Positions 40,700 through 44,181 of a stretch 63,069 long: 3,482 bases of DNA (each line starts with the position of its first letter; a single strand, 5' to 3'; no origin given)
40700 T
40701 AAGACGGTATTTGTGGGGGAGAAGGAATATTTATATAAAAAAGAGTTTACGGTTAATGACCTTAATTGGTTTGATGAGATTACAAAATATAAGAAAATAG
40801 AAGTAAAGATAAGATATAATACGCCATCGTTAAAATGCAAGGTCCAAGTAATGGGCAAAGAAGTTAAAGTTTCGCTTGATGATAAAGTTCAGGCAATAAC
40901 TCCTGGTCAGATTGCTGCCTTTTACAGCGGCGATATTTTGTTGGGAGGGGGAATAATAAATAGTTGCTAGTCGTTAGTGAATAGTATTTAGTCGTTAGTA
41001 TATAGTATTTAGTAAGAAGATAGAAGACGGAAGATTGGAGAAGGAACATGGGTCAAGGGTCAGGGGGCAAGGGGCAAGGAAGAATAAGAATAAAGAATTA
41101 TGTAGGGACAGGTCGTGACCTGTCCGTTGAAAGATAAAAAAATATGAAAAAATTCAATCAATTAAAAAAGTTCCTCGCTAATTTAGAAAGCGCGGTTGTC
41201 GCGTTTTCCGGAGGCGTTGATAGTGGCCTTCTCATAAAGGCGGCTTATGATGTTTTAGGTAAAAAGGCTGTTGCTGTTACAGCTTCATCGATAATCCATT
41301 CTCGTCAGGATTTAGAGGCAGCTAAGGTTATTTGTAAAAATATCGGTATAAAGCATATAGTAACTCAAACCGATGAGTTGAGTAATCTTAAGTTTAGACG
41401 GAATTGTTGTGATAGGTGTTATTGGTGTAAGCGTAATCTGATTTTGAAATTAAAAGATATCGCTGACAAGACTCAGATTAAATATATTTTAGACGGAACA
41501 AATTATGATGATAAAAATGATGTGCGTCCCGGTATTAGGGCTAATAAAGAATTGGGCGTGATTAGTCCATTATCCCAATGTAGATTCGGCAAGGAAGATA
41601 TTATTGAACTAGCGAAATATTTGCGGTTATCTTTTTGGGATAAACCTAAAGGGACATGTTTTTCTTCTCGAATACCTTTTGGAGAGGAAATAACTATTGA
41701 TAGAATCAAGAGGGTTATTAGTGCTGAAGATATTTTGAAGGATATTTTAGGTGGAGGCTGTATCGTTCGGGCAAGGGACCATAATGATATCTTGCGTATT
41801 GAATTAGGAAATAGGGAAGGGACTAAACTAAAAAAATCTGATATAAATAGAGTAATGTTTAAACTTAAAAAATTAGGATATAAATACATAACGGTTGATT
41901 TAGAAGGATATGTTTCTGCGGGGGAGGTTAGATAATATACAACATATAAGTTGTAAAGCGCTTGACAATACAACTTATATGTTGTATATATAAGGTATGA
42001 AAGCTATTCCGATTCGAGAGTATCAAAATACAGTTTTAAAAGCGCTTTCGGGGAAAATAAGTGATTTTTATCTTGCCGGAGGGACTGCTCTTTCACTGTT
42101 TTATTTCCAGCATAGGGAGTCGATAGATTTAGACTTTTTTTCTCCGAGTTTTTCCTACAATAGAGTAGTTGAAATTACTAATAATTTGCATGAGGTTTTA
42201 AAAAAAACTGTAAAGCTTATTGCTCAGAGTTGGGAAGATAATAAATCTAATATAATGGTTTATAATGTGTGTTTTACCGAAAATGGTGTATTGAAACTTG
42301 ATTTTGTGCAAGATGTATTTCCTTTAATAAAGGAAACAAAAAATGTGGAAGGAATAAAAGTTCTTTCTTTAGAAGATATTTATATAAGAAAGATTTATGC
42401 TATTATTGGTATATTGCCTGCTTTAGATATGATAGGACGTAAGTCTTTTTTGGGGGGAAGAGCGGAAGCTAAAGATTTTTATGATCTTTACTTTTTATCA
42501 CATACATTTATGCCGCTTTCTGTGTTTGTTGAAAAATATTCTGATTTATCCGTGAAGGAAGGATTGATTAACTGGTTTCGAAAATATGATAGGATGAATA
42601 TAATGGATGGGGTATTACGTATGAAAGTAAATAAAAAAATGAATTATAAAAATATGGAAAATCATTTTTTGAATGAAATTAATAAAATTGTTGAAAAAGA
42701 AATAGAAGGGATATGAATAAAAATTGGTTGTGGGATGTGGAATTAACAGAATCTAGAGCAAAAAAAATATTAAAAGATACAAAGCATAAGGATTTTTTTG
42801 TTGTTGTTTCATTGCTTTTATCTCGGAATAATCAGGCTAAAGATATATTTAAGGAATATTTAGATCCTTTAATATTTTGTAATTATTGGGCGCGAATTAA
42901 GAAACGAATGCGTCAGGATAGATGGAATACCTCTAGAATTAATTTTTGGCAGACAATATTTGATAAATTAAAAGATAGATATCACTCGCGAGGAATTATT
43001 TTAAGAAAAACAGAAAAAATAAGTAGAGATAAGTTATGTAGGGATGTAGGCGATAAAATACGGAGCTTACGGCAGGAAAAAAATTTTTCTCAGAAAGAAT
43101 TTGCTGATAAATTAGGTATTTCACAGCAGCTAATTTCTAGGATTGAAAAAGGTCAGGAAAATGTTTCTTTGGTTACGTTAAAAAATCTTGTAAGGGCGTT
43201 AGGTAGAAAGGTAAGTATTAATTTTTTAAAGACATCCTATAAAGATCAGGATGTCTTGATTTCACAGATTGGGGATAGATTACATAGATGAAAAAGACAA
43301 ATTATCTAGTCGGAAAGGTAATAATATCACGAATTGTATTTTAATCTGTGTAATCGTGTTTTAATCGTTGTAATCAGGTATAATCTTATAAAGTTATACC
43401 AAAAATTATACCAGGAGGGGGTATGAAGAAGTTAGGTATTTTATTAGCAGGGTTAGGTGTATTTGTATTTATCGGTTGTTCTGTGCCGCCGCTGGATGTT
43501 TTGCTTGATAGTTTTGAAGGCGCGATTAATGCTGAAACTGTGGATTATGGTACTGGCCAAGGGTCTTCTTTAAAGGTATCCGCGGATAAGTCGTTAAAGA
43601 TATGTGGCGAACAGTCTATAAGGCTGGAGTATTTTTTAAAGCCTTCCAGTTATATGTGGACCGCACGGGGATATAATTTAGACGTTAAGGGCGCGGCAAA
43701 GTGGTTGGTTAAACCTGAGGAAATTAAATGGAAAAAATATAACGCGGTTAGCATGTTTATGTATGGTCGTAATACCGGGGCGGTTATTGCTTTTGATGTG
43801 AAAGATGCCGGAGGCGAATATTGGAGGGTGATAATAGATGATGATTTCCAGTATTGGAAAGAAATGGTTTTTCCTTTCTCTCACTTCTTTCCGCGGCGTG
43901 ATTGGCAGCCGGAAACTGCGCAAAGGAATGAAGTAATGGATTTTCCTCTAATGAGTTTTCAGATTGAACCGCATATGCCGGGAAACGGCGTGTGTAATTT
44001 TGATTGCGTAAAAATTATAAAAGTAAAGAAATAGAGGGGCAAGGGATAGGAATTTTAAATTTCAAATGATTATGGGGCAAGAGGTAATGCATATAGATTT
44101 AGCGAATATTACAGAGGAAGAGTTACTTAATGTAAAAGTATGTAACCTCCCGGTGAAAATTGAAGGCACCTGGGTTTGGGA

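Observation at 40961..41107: A 147-nt stretch (last codons of mnmA plus most of the mnmA-larE spacer) parses as 21 consecutive heptads in one unbroken 7-nt register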

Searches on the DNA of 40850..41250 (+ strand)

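Call 72: search_rna_families(source=window, start=40850, end=41250, threshold=evalue, max_evalue=1)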
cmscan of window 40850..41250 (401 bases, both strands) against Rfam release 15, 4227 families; matches with E-value up to 1: 1.
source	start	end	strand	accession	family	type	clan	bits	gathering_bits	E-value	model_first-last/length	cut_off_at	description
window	41116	41207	+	RF02503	Atu_C9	Gene; sRNA;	-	11.3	40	0.79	97-192/192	no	Rhizobiales sRNA Atu_C9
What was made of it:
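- Tried and rejected: At E<=1 in the region there was only a 0.79 chance hit (call 72).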

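Call 74: search_dna_similar(query=window:40940-41145:+, collection=plasmids, mode=distant, max_rows=10)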
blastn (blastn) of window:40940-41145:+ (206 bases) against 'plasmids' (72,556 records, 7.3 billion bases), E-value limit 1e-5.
No match.
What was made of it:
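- Tried and rejected: Similar DNA in plasmids: none (call 74).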

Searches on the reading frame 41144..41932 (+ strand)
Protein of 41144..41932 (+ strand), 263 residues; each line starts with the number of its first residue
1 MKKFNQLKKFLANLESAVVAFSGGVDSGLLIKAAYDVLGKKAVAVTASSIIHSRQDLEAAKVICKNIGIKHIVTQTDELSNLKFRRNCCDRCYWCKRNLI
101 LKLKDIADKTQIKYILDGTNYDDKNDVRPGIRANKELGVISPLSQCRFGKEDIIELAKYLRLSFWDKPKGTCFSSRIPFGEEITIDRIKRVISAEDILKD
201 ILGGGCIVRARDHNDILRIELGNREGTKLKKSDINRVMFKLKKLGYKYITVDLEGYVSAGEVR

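Call 10: search_protein_families(library=pfam, proteins=[window:41144-41932:+])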
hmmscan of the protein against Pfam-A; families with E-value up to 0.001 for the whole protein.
window:41144-41932:+ (263 aa): 4 families
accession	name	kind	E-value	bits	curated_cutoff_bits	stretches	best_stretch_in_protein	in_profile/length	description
PF01171.26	ATP_bind_3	-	5e-07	30.1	27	1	17-78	2-68/182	PP-loop family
PF02540.23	NAD_synthase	-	6.4e-07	29.2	21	1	13-78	17-83/242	NAD synthase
PF06508.19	QueC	-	2e-05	24.6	22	1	17-83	2-67/210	Queuosine biosynthesis protein QueC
PF00764.25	Arginosuc_synth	-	5.7e-05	23.7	27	0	17-158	2-157/162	Arginosuccinate synthase N-terminal HUP domain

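Call 77: search_protein_families(library=ncbifam, proteins=[window:41144-41932:+], max_evalue=0.00001)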
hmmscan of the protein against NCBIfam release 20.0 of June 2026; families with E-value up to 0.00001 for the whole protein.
window:41144-41932:+ (263 aa): 4 families
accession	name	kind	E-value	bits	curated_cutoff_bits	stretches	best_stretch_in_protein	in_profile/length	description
TIGR00268.2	TIGR00268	equivalog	2.5e-77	259.7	150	1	3-258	2-255/259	ATP-dependent sacrificial sulfur transferase LarE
NF010587.0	PRK13980.1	equivalog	2.7e-07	30.1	255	1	12-81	29-99/267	NAD+ synthase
TIGR02432.1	lysidine_TilS_N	equivalog_domain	7.3e-07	29.3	93.6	0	17-78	2-68/189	tRNA lysidine(34) synthetase TilS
TIGR00364.1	TIGR00364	equivalog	5.6e-06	26.1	150.3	0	17-82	1-65/201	7-cyano-7-deazaguanine synthase QueC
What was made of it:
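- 41144..41935 (+): larE (ATP-dependent sacrificial sulfur transferase). NCBIfam TIGR00268 scores 259.7 bits against a cut-off of 150 (call 77).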

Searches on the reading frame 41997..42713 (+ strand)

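Call 10: search_protein_families(library=pfam, proteins=[window:41997-42713:+])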
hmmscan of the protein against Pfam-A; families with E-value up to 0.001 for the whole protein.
window:41997-42713:+ (239 aa): 1 family
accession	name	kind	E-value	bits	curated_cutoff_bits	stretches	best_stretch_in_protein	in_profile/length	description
PF08843.17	AbiEii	-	5.8e-17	62.9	22.5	1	16-171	5-172/238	Nucleotidyl transferase AbiEii toxin, Type IV TA system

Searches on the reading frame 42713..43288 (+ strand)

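Call 10: search_protein_families(library=pfam, proteins=[window:42713-43288:+])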
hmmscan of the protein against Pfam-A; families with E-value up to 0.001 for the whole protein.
window:42713-43288:+ (192 aa): 7 families
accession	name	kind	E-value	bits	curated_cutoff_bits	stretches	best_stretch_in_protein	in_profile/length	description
PF01381.28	HTH_3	-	1.9e-15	57.1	23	1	116-166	1-51/55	Helix-turn-helix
PF13560.12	HTH_31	-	1.5e-10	41.7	27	1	112-165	2-56/64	Helix-turn-helix domain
PF12844.13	HTH_19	-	1.2e-08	35.1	30.2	1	113-164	1-52/64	Helix-turn-helix domain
PF13443.12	HTH_26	-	4.7e-08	33.6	22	1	115-164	1-51/63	Cro/C1-type HTH DNA-binding domain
PF13744.12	HTH_37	-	2.5e-07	30.8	27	1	115-170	22-78/80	Helix-turn-helix domain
PF04545.22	Sigma70_r4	-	0.00046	20.1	24.1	0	119-146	15-42/50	Sigma-70, region 4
PF22495.2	HTH_92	-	0.00093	18.9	27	1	117-149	1-33/45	RsaL-like HTH domain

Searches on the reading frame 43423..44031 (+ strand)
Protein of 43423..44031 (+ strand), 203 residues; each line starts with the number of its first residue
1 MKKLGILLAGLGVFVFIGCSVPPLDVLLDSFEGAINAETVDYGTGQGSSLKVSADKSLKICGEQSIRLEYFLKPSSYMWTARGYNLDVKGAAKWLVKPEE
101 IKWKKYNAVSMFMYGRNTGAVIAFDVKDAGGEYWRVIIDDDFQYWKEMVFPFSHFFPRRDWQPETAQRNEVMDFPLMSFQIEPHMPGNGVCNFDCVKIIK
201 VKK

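Call 10: search_protein_families(library=pfam, proteins=[window:43423-44031:+])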
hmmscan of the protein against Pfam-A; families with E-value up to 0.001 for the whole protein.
window:43423-44031:+ (203 aa): 1 family
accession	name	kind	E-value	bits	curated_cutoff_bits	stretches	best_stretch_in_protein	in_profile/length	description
PF03425.19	CBM_11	-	4.9e-14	53.2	27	1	27-199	14-180/182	Carbohydrate binding domain (family 11)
